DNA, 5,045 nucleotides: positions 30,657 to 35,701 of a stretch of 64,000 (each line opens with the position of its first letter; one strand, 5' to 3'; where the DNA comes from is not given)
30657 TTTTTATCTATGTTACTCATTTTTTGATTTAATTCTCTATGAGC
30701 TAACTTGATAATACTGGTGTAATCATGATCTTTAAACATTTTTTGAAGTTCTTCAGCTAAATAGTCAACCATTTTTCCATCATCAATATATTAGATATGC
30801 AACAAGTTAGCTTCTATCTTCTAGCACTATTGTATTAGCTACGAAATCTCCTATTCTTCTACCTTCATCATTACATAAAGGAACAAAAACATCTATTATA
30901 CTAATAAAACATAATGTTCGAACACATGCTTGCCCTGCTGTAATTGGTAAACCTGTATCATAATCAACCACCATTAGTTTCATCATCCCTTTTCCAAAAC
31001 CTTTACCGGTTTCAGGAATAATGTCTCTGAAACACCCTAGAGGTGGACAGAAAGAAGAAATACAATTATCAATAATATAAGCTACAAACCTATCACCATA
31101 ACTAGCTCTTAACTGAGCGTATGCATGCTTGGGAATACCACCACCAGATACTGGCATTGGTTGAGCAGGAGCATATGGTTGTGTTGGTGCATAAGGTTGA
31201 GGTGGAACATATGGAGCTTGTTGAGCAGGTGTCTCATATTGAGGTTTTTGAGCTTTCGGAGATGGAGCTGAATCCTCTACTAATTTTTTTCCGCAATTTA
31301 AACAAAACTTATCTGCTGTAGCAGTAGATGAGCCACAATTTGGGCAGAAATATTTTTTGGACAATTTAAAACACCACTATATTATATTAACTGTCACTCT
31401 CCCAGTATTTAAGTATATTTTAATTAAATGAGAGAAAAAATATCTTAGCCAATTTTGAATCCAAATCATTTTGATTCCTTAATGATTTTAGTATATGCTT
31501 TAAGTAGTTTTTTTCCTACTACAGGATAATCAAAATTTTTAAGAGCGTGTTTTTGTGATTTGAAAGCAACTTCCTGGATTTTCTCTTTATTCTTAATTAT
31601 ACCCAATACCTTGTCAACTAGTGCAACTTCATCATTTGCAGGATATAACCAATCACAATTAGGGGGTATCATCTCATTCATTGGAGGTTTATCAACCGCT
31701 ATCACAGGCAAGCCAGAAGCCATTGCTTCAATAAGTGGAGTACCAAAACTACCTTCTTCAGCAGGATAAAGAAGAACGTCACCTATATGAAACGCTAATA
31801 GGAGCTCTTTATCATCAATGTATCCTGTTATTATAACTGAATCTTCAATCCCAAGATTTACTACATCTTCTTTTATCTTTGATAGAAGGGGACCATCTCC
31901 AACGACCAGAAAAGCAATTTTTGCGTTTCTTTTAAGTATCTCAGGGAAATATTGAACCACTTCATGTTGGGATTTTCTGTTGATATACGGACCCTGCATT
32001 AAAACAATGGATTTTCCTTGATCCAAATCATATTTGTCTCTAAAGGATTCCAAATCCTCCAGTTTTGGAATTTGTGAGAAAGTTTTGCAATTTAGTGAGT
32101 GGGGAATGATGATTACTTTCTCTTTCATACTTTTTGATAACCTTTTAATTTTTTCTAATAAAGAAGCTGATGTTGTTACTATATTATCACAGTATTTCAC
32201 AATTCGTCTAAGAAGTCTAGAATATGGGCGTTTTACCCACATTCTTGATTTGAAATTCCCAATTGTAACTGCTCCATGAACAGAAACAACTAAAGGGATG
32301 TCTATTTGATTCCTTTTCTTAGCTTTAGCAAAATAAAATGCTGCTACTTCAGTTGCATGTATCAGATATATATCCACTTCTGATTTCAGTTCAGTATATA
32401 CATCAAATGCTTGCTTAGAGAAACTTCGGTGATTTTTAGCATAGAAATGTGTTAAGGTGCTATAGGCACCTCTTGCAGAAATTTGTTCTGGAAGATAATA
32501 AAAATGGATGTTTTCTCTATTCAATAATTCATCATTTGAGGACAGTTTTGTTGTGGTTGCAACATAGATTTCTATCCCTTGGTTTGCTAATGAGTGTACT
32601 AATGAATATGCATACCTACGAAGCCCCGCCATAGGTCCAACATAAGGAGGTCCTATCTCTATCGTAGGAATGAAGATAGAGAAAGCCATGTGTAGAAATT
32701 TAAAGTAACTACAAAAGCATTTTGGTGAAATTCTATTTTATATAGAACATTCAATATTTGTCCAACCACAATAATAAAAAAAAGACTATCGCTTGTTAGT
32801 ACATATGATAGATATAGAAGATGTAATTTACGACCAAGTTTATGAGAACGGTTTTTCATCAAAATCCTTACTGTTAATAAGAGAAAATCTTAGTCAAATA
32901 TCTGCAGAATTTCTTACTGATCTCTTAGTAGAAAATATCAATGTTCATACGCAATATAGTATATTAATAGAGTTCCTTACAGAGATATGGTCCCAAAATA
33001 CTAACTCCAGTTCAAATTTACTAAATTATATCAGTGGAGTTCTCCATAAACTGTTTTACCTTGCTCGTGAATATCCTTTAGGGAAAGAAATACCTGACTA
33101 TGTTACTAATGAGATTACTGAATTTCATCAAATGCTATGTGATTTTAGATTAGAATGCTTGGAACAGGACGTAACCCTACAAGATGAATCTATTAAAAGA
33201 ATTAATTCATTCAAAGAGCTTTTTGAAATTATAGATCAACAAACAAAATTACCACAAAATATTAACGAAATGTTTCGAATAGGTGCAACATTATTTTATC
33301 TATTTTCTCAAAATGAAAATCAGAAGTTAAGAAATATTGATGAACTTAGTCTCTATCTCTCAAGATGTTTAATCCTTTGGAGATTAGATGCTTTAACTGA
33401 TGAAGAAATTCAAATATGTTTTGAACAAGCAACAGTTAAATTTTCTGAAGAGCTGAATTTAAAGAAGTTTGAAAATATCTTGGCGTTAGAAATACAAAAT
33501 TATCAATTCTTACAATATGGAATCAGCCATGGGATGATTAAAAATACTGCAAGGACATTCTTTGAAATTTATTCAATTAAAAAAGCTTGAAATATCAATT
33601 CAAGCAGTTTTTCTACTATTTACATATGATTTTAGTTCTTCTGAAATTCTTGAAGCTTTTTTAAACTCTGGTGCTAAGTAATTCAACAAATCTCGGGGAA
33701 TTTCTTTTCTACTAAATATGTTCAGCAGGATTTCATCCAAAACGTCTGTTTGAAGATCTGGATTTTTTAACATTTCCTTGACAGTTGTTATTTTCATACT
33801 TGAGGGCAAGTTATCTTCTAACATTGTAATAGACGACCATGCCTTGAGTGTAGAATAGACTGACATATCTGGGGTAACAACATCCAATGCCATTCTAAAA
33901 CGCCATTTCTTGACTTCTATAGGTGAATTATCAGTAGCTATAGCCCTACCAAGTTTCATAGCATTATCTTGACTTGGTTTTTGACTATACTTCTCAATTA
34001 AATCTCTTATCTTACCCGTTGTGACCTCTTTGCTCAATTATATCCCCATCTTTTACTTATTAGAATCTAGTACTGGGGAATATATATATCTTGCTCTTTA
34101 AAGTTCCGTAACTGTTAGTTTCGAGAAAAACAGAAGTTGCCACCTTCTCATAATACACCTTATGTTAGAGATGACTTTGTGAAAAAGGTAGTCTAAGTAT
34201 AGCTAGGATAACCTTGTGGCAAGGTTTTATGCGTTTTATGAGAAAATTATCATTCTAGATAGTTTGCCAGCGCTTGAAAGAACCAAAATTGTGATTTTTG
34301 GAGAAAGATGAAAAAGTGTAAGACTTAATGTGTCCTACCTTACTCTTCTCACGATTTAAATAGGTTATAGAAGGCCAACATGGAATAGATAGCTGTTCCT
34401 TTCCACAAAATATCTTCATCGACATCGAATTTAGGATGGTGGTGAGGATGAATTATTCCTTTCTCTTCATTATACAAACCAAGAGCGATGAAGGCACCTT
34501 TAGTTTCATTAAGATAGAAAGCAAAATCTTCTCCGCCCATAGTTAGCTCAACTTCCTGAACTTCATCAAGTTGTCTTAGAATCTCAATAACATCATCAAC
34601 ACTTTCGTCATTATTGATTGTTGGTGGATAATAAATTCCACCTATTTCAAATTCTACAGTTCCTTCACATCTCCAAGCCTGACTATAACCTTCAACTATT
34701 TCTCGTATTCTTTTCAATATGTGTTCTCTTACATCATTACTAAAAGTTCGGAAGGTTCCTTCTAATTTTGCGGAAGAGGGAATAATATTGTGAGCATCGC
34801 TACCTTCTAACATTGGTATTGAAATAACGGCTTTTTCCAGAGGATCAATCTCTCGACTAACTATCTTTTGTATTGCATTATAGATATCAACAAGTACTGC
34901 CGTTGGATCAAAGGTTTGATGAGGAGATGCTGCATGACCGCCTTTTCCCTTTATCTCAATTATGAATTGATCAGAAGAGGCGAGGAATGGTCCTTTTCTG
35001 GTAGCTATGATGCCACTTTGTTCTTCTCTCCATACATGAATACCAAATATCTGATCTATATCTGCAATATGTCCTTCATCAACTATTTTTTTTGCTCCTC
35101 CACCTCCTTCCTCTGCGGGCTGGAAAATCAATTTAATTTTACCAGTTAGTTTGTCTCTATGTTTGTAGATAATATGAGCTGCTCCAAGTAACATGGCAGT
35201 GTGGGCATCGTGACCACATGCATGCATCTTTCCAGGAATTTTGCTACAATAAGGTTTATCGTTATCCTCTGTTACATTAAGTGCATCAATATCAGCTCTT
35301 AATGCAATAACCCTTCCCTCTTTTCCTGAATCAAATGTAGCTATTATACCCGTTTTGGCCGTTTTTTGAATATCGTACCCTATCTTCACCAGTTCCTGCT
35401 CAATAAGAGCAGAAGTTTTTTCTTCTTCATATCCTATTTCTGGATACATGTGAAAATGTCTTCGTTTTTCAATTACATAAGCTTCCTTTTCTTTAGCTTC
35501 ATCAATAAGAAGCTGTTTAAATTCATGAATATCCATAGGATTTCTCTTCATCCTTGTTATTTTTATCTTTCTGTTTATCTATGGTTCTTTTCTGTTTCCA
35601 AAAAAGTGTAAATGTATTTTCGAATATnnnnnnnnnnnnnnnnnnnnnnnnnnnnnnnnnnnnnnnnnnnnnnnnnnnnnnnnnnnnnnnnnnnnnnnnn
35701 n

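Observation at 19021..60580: Recurrent C-terminal TM helix plus Lys/Arg tail anchor on at least 8 secreted proteins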

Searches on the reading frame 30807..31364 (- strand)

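Call 16: search_protein_families(library=pfam, proteins=[window:30807-31364:-], max_evalue=0.001)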
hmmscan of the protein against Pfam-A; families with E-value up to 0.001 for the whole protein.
window:30807-31364:- (185 aa): 4 families
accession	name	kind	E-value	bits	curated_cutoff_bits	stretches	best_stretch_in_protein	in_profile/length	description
PF06271.18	RDD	-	4.6e-07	30.6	24.1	1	119-177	69-137/137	RDD family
PF13248.11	Zn_ribbon_3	-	1.4e-05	24.8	27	1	7-28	5-26/26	zinc-ribbon domain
PF13240.11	Zn_Ribbon_1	-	2.5e-05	24.4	25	1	6-28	1-23/23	zinc-ribbon domain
PF12773.13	DZR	-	0.00011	22.7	27.3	1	7-29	1-23/45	Double zinc ribbon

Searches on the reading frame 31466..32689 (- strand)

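Call 16: search_protein_families(library=pfam, proteins=[window:31466-32689:-], max_evalue=0.001)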
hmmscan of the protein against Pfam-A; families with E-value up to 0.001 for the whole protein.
window:31466-32689:- (407 aa): 5 families
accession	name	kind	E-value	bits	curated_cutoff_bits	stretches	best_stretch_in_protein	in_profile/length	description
PF00534.26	Glycos_transf_1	-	4.5e-27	95.1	26.4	1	215-373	4-164/172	Glycosyl transferases group 1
PF13692.12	Glyco_trans_1_4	-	7.4e-22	78.6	27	1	228-367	3-142/142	Glycosyl transferases group 1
PF13439.12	Glyco_transf_4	-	1.8e-14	54.6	28.5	1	22-199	3-166/170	Glycosyltransferase Family 4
PF13579.12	Glyco_trans_4_4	-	2.7e-10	41.3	29.7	1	22-196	2-156/158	Glycosyl transferase 4-like domain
PF13524.12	Glyco_trans_1_2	-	0.00035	21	25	1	288-388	32-135/144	Glycosyl transferase-like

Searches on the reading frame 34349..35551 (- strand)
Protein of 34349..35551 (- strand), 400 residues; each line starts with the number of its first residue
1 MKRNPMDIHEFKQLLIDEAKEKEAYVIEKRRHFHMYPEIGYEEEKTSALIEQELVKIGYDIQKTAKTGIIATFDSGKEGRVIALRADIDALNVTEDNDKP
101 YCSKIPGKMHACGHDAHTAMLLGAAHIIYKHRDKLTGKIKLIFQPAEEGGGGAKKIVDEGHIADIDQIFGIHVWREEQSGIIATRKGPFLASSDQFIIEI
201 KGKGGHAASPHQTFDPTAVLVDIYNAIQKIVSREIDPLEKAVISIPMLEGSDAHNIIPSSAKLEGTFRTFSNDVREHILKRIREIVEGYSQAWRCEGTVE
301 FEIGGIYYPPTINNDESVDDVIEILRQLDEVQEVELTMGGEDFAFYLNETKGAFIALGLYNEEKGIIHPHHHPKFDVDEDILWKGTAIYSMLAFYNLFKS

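Call 17: search_protein_families(library=pfam, proteins=[window:34349-35551:-], max_evalue=0.001)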
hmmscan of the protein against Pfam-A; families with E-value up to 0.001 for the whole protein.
window:34349-35551:- (400 aa): 2 families
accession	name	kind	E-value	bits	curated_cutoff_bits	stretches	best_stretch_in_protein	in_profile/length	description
PF01546.33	Peptidase_M20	-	1.5e-43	149.5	24.6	1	83-392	1-203/206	Peptidase family M20/M25/M40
PF07687.19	M20_dimer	-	8.4e-10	39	21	1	195-287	8-100/107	Peptidase dimerisation domain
